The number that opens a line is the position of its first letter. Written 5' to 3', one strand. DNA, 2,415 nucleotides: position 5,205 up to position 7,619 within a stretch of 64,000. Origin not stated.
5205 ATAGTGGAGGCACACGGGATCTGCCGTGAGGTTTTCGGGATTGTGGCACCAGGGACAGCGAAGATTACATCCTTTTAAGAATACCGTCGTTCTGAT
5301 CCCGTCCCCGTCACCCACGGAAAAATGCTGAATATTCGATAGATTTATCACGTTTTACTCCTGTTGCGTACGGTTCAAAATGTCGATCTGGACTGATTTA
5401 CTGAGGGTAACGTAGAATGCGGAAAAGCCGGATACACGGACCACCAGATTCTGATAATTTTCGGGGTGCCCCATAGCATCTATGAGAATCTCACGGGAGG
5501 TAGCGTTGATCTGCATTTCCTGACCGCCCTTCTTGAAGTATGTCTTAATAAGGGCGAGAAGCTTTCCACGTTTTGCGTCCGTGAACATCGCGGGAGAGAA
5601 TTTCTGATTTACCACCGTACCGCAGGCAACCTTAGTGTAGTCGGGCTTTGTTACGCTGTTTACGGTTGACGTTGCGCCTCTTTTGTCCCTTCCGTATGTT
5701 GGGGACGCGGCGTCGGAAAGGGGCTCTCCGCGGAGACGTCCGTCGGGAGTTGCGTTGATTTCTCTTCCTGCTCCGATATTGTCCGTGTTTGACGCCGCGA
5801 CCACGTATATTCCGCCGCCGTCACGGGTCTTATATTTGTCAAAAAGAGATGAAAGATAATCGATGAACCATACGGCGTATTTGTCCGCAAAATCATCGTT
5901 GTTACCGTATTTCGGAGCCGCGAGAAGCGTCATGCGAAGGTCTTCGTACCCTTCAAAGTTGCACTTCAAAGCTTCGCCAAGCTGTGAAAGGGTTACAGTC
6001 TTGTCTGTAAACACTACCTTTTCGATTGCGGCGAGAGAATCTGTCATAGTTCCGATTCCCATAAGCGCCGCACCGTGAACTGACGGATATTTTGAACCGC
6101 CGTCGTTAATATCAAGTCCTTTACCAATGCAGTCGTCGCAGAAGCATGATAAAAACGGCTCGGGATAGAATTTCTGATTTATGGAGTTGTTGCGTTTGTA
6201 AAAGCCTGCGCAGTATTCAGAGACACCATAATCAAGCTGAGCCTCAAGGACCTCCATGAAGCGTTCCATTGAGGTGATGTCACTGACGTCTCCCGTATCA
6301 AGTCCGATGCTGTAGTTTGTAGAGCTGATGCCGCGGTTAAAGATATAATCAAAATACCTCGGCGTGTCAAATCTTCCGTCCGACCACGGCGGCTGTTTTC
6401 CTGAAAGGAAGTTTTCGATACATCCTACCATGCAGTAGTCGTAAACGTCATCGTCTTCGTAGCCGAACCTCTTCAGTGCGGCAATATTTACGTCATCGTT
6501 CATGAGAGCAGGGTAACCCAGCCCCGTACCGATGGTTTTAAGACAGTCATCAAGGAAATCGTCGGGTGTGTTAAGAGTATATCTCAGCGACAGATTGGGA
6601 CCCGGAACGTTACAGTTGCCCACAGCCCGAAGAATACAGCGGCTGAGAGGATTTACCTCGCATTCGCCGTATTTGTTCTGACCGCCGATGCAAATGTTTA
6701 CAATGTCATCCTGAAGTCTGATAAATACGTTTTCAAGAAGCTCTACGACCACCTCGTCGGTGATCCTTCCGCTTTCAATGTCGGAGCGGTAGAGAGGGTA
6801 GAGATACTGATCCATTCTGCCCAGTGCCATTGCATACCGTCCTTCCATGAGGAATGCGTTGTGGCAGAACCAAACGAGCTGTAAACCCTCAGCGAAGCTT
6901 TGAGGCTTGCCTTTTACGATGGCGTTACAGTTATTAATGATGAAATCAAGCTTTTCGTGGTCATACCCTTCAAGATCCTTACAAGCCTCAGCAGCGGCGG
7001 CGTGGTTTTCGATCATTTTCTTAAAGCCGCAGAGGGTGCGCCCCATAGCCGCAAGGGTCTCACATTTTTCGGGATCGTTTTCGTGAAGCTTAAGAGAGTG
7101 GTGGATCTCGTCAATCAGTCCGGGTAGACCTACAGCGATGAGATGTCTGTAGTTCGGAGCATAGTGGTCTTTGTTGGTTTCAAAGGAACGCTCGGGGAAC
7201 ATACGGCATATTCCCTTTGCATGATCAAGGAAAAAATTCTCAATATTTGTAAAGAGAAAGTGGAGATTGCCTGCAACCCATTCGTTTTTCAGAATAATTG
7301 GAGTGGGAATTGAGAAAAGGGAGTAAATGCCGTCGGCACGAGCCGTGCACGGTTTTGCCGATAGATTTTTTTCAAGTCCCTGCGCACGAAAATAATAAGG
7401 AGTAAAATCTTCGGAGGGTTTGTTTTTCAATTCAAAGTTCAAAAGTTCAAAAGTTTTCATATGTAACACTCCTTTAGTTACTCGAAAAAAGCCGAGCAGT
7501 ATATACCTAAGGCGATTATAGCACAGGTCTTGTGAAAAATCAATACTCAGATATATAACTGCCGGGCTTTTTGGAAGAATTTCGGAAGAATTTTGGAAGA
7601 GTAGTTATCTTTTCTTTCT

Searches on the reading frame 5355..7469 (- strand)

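Call 70: search_protein_families(library=pfam, proteins=[window:5355-7469:-], max_evalue=0.00001)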
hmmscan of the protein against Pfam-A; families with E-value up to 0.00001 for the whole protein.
window:5355-7469:- (704 aa): 2 families
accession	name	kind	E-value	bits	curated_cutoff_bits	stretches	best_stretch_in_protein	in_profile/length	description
PF02901.20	PFL-like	-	6.4e-119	398.9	24.3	1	98-565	155-644/647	Pyruvate formate lyase-like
PF01228.26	Gly_radical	-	6.8e-27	94.5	22.2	1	585-687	2-106/106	Glycine radical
